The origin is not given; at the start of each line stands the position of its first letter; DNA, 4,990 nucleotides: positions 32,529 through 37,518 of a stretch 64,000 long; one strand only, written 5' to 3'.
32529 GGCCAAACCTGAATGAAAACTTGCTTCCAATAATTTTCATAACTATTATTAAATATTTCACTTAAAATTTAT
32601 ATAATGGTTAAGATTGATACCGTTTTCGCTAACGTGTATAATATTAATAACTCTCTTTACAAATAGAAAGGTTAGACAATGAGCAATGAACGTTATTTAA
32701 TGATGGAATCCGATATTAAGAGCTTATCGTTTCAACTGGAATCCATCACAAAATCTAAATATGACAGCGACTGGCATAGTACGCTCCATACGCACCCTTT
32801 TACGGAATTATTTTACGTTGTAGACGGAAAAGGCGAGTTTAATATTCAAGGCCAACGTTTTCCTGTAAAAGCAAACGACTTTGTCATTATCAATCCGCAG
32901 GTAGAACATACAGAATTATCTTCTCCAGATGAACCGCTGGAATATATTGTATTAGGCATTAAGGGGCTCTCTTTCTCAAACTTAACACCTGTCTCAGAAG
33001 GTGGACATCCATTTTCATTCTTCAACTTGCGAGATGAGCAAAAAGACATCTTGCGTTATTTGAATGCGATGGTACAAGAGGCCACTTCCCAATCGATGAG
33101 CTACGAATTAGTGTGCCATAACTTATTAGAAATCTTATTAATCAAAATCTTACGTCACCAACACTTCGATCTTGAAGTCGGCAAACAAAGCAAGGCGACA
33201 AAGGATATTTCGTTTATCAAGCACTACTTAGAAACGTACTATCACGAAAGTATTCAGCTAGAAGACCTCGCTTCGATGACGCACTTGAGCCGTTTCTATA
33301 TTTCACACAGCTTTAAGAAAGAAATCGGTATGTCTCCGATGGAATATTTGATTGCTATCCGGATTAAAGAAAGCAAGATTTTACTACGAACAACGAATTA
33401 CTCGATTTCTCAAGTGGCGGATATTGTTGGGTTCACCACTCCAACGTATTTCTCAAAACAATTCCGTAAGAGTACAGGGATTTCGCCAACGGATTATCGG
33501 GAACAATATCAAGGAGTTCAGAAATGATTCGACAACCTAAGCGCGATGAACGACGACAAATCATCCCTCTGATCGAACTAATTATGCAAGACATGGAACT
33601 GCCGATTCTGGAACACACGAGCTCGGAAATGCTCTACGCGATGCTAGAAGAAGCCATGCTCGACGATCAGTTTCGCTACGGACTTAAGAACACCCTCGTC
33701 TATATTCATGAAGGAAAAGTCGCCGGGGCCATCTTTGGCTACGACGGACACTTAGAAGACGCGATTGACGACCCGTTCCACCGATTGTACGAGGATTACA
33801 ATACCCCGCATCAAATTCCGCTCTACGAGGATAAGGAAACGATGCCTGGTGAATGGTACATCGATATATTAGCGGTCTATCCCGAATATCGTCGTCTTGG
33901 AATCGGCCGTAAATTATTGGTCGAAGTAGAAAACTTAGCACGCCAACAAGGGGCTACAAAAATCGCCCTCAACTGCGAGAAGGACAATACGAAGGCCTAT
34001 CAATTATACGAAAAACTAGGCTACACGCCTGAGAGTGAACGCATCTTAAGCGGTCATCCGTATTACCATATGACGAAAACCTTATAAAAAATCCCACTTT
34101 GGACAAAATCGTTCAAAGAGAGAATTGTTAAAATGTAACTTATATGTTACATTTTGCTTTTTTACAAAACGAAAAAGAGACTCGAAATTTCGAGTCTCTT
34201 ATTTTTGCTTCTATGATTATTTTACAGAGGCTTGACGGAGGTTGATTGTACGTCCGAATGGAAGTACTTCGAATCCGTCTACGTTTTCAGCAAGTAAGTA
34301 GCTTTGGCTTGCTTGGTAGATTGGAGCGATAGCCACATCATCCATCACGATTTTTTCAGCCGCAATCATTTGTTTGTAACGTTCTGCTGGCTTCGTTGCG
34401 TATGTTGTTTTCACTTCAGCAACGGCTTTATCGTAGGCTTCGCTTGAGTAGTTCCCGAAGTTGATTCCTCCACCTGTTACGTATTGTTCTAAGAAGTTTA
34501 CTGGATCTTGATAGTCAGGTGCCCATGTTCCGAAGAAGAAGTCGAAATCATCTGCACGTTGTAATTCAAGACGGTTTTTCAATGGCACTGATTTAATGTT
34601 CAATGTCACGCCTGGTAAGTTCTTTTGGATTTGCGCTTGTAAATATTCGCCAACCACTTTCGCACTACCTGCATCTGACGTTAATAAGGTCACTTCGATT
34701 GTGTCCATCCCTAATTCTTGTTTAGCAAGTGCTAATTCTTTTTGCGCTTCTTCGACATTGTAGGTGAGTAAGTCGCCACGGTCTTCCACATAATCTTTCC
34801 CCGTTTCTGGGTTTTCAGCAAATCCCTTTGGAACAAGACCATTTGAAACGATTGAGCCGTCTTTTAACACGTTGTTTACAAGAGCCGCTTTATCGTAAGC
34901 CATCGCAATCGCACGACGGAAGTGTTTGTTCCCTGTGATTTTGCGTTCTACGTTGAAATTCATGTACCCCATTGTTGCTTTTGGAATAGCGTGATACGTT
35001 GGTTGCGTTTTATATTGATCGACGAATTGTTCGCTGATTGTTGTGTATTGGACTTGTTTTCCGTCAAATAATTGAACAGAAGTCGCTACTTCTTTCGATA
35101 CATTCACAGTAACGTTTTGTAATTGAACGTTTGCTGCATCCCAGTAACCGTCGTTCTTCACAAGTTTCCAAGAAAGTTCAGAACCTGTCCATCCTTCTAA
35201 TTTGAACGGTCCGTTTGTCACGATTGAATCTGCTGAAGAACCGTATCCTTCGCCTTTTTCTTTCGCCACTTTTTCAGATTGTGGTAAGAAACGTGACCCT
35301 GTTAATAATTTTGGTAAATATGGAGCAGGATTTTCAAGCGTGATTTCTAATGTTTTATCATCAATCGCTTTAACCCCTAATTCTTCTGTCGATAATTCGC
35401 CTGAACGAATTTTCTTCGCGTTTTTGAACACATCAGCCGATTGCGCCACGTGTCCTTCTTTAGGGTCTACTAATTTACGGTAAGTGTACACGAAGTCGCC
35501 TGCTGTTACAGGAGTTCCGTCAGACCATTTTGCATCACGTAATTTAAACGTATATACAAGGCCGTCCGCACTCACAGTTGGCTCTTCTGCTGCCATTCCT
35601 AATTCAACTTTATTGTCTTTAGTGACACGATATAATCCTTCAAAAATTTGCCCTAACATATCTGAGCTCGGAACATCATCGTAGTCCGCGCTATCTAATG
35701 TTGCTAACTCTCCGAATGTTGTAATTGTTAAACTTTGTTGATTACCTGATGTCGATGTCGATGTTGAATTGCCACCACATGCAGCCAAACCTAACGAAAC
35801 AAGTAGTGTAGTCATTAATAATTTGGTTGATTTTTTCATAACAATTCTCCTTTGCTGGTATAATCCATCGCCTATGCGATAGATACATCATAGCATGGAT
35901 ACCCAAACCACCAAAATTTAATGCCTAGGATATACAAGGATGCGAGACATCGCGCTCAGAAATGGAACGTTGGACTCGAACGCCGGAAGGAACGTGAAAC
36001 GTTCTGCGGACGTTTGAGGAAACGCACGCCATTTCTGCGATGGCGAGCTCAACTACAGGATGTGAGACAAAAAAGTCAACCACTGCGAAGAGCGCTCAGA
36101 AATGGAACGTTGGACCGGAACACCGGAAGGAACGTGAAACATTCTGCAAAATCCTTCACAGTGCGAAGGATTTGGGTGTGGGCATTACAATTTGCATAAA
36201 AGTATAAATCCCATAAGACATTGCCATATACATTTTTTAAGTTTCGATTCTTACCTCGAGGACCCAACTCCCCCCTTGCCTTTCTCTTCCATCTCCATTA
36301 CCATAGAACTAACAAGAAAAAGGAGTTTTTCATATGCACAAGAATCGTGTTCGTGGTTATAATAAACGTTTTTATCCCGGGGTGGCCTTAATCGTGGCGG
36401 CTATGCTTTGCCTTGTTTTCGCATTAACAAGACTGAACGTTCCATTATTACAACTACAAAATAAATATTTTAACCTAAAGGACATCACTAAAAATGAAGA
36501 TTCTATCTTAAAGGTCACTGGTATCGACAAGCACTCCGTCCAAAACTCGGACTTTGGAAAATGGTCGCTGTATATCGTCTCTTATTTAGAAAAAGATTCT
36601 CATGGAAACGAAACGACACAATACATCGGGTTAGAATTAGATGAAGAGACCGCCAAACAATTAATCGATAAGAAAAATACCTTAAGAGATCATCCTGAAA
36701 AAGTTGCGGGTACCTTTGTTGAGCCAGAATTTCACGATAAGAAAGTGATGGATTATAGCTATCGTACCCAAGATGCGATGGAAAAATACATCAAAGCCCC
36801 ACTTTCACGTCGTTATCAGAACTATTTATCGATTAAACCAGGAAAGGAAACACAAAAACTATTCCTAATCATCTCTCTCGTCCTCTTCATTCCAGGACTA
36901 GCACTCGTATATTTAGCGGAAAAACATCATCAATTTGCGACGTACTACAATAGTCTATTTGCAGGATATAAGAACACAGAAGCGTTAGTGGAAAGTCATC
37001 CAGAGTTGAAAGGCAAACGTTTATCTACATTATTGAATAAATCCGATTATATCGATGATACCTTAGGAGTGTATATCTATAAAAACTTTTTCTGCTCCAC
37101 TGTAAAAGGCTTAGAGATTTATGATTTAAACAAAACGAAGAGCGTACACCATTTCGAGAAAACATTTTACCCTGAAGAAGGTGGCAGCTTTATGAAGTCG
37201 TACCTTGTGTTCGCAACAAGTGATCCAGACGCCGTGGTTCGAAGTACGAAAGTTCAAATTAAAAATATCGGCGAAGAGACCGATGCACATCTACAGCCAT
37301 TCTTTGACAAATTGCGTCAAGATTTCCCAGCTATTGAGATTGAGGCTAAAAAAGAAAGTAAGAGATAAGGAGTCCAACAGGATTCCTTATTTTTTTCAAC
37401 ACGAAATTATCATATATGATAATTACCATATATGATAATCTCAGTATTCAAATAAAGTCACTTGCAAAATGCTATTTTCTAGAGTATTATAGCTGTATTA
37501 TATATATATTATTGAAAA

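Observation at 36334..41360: Tandem array of four paralogous two-TM proteins: diverged ectodomain, conserved cytoplasmic module, one promoter per gene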

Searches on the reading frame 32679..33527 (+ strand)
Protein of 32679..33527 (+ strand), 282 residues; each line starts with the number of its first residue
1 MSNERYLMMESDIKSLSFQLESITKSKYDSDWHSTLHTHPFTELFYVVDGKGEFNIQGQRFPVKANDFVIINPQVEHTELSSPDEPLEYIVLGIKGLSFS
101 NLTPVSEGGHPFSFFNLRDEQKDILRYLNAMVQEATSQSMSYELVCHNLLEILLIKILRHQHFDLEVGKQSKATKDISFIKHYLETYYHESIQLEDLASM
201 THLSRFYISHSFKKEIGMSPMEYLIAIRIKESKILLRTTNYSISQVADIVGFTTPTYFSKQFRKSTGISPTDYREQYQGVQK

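Call 23: search_protein_families(library=pfam, proteins=[window:32679-33527:+], max_evalue=0.001)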
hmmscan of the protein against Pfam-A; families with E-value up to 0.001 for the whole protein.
window:32679-33527:+ (282 aa): 5 families
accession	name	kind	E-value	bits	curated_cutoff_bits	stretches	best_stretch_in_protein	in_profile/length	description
PF12833.13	HTH_18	-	1.7e-22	80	33.6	1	197-276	1-80/80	Helix-turn-helix domain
PF00165.29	HTH_AraC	-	1e-19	70.6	26.6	2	236-274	1-41/42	Bacterial regulatory helix-turn-helix proteins, AraC family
PF02311.25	AraC_binding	-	8.5e-13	48.6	21.1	1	28-135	10-116/135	AraC-like ligand binding domain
PF07883.17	Cupin_2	-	2.7e-12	46.7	27.2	1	33-91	10-68/70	Cupin domain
PF12852.13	Cupin_6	-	2.9e-06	27.6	26.7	0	121-160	141-180/183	Cupin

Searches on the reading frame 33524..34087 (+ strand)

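Call 23: search_protein_families(library=pfam, proteins=[window:33524-34087:+], max_evalue=0.001)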
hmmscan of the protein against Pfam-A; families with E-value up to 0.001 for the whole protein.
window:33524-34087:+ (187 aa): 4 families
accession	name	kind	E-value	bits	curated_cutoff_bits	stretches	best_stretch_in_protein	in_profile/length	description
PF00583.31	Acetyltransf_1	-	2.3e-17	63.7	20.7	1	42-167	17-116/116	Acetyltransferase (GNAT) family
PF13508.13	Acetyltransf_7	-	5.4e-12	46.4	27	1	107-168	28-83/84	Acetyltransferase (GNAT) domain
PF13673.13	Acetyltransf_10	-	2.7e-11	44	23.6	1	112-187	53-128/128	Acetyltransferase (GNAT) domain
PF08445.16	FR47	-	2.1e-07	31.3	22.1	1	113-170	24-80/86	FR47-like protein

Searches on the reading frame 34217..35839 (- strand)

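Call 23: search_protein_families(library=pfam, proteins=[window:34217-35839:-], max_evalue=0.001)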
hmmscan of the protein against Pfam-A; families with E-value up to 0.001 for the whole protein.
window:34217-35839:- (540 aa): 1 family
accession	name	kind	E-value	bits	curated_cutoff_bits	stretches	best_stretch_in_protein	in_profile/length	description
PF00496.27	SBP_bac_5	-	1.2e-77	261.9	32.4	1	81-460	5-367/368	Bacterial extracellular solute-binding proteins, family 5 Middle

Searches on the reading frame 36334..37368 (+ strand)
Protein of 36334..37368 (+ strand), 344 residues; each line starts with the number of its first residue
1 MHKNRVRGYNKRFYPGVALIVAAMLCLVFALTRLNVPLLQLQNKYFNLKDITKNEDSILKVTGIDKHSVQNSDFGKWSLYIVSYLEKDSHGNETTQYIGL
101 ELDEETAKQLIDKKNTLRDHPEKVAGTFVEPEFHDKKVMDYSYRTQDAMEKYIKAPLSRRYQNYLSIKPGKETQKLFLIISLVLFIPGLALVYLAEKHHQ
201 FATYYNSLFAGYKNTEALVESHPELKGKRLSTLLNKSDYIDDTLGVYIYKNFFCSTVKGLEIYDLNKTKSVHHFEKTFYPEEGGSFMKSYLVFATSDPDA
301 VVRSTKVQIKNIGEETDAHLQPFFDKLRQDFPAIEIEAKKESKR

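Call 3: search_protein_families(library=pfam, proteins=[window:36334-37368:+], max_evalue=1)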
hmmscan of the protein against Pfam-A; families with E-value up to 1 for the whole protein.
window:36334-37368:+ (344 aa): 0 families

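Call 4: search_protein_families(library=ncbifam, proteins=[window:36334-37368:+], max_evalue=1)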
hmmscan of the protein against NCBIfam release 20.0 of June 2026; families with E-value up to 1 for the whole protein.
window:36334-37368:+ (344 aa): 0 families

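Call 7: search_protein_families(library=padloc, proteins=[window:36334-37368:+], max_evalue=1)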
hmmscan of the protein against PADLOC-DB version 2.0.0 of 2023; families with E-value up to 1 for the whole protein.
window:36334-37368:+ (344 aa): 0 families

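Call 8: search_protein_families(library=phrogs, proteins=[window:36334-37368:+], max_evalue=1)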
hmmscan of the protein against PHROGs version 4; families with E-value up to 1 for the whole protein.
window:36334-37368:+ (344 aa): 1 family
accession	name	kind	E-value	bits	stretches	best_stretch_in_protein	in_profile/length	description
phrog_30191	-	unknown function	0.21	12.8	1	149-186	1-36/75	-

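Call 12: find_related_loci(query=A1, collection=genome_contigs, flank=10000)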
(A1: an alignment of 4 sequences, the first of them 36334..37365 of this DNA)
Query A1 (344 aa) in genome_contigs; peptide patterns used: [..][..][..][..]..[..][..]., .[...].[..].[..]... (x = any residue, [..] = any of these).
121 stretches matched a pattern; 43 encode a relative of the query (tblastn E <= 1e-3); 37 distinct loci.
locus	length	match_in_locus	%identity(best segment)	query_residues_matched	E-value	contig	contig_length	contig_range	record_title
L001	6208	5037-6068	99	1-344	0e+0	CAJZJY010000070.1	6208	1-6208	MAG TPA_asm: uncultured Streptococcus sp. isolate ERR2764926_bin.1_metaWRAP_v1.1_MAG genome assembly, contig: ERZ1674082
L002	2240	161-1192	98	1-344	0e+0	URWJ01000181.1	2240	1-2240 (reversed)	uncultured Granulicatella sp. isolate UMGS1414 genome assembly, contig: NODE_12091_length_2240_cov_11.868192, whole geno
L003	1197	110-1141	97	1-344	0e+0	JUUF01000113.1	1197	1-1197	Carnobacterium maltaromaticum strain 757_CMAL 602_1197_52327, whole genome shotgun sequence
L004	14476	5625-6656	97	1-344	0e+0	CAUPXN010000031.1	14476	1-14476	MAG TPA_asm: uncultured Streptococcus sp. isolate ERR9969054_bin.2_MetaWRAP_v1.3_MAG genome assembly, contig: ERZ2161591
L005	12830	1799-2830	97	1-344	0e+0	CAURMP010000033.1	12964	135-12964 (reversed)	MAG TPA_asm: uncultured Streptococcus sp. isolate ERR9968989_bin.9_MetaWRAP_v1.3_MAG genome assembly, contig: ERZ2161589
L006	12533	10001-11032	95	1-344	0e+0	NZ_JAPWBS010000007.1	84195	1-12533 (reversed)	Granulicatella sp. 20925_1_28 contig00007, whole genome shotgun sequence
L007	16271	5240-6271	93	1-344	0e+0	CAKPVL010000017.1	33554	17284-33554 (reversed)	MAG: uncultured Granulicatella sp. isolate REFINED_METABAT215_TOP10_CONTIGS_1500_ASSEMBLY_K77_MERGED__Hadza_MoBio_hadza-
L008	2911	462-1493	93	1-344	0e+0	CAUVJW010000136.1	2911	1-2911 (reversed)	MAG TPA_asm: uncultured Streptococcus sp. isolate SRR13061529_bin.10_MetaWRAP_v1.3_MAG genome assembly, contig: ERZ21659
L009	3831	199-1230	93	1-344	0e+0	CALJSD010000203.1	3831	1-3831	MAG TPA_asm: uncultured Carnobacterium sp. isolate ERR1474586_bin.38_CONCOCT_v1.1_MAG genome assembly, contig: ERZ651109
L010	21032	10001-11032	94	1-344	0e+0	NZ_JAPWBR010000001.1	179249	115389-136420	Granulicatella sp. 20925_1_45 contig00001, whole genome shotgun sequence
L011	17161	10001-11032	91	1-344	0e+0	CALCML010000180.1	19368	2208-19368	MAG TPA_asm: uncultured Carnobacterium sp. isolate ERR589727_bin.86_CONCOCT_v1.1_MAG genome assembly, contig: ERZ773206.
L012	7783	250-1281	94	1-344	0e+0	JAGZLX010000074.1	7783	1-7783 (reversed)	MAG: Granulicatella adiacens isolate L3_114_123G1_dasL3_114_123G1_concoct_11_sub L3_114_123G1_scaffold_1365, whole genom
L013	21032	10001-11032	94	1-344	0e+0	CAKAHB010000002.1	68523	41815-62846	MAG TPA_asm: uncultured Granulicatella sp. isolate DRR214961_bin.31_metaWRAP_v1.1_MAG genome assembly, contig: BNJU01000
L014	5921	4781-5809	90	1-343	0e+0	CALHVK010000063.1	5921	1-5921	MAG TPA_asm: uncultured Carnobacteriaceae bacterium isolate ERR589458_bin.27_CONCOCT_v1.1_MAG genome assembly, contig: E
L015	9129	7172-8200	90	1-343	0e+0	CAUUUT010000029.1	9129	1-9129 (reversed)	MAG TPA_asm: uncultured Streptococcus sp. isolate SRR23388460_bin.10_MetaWRAP_v1.3_MAG genome assembly, contig: ERZ21659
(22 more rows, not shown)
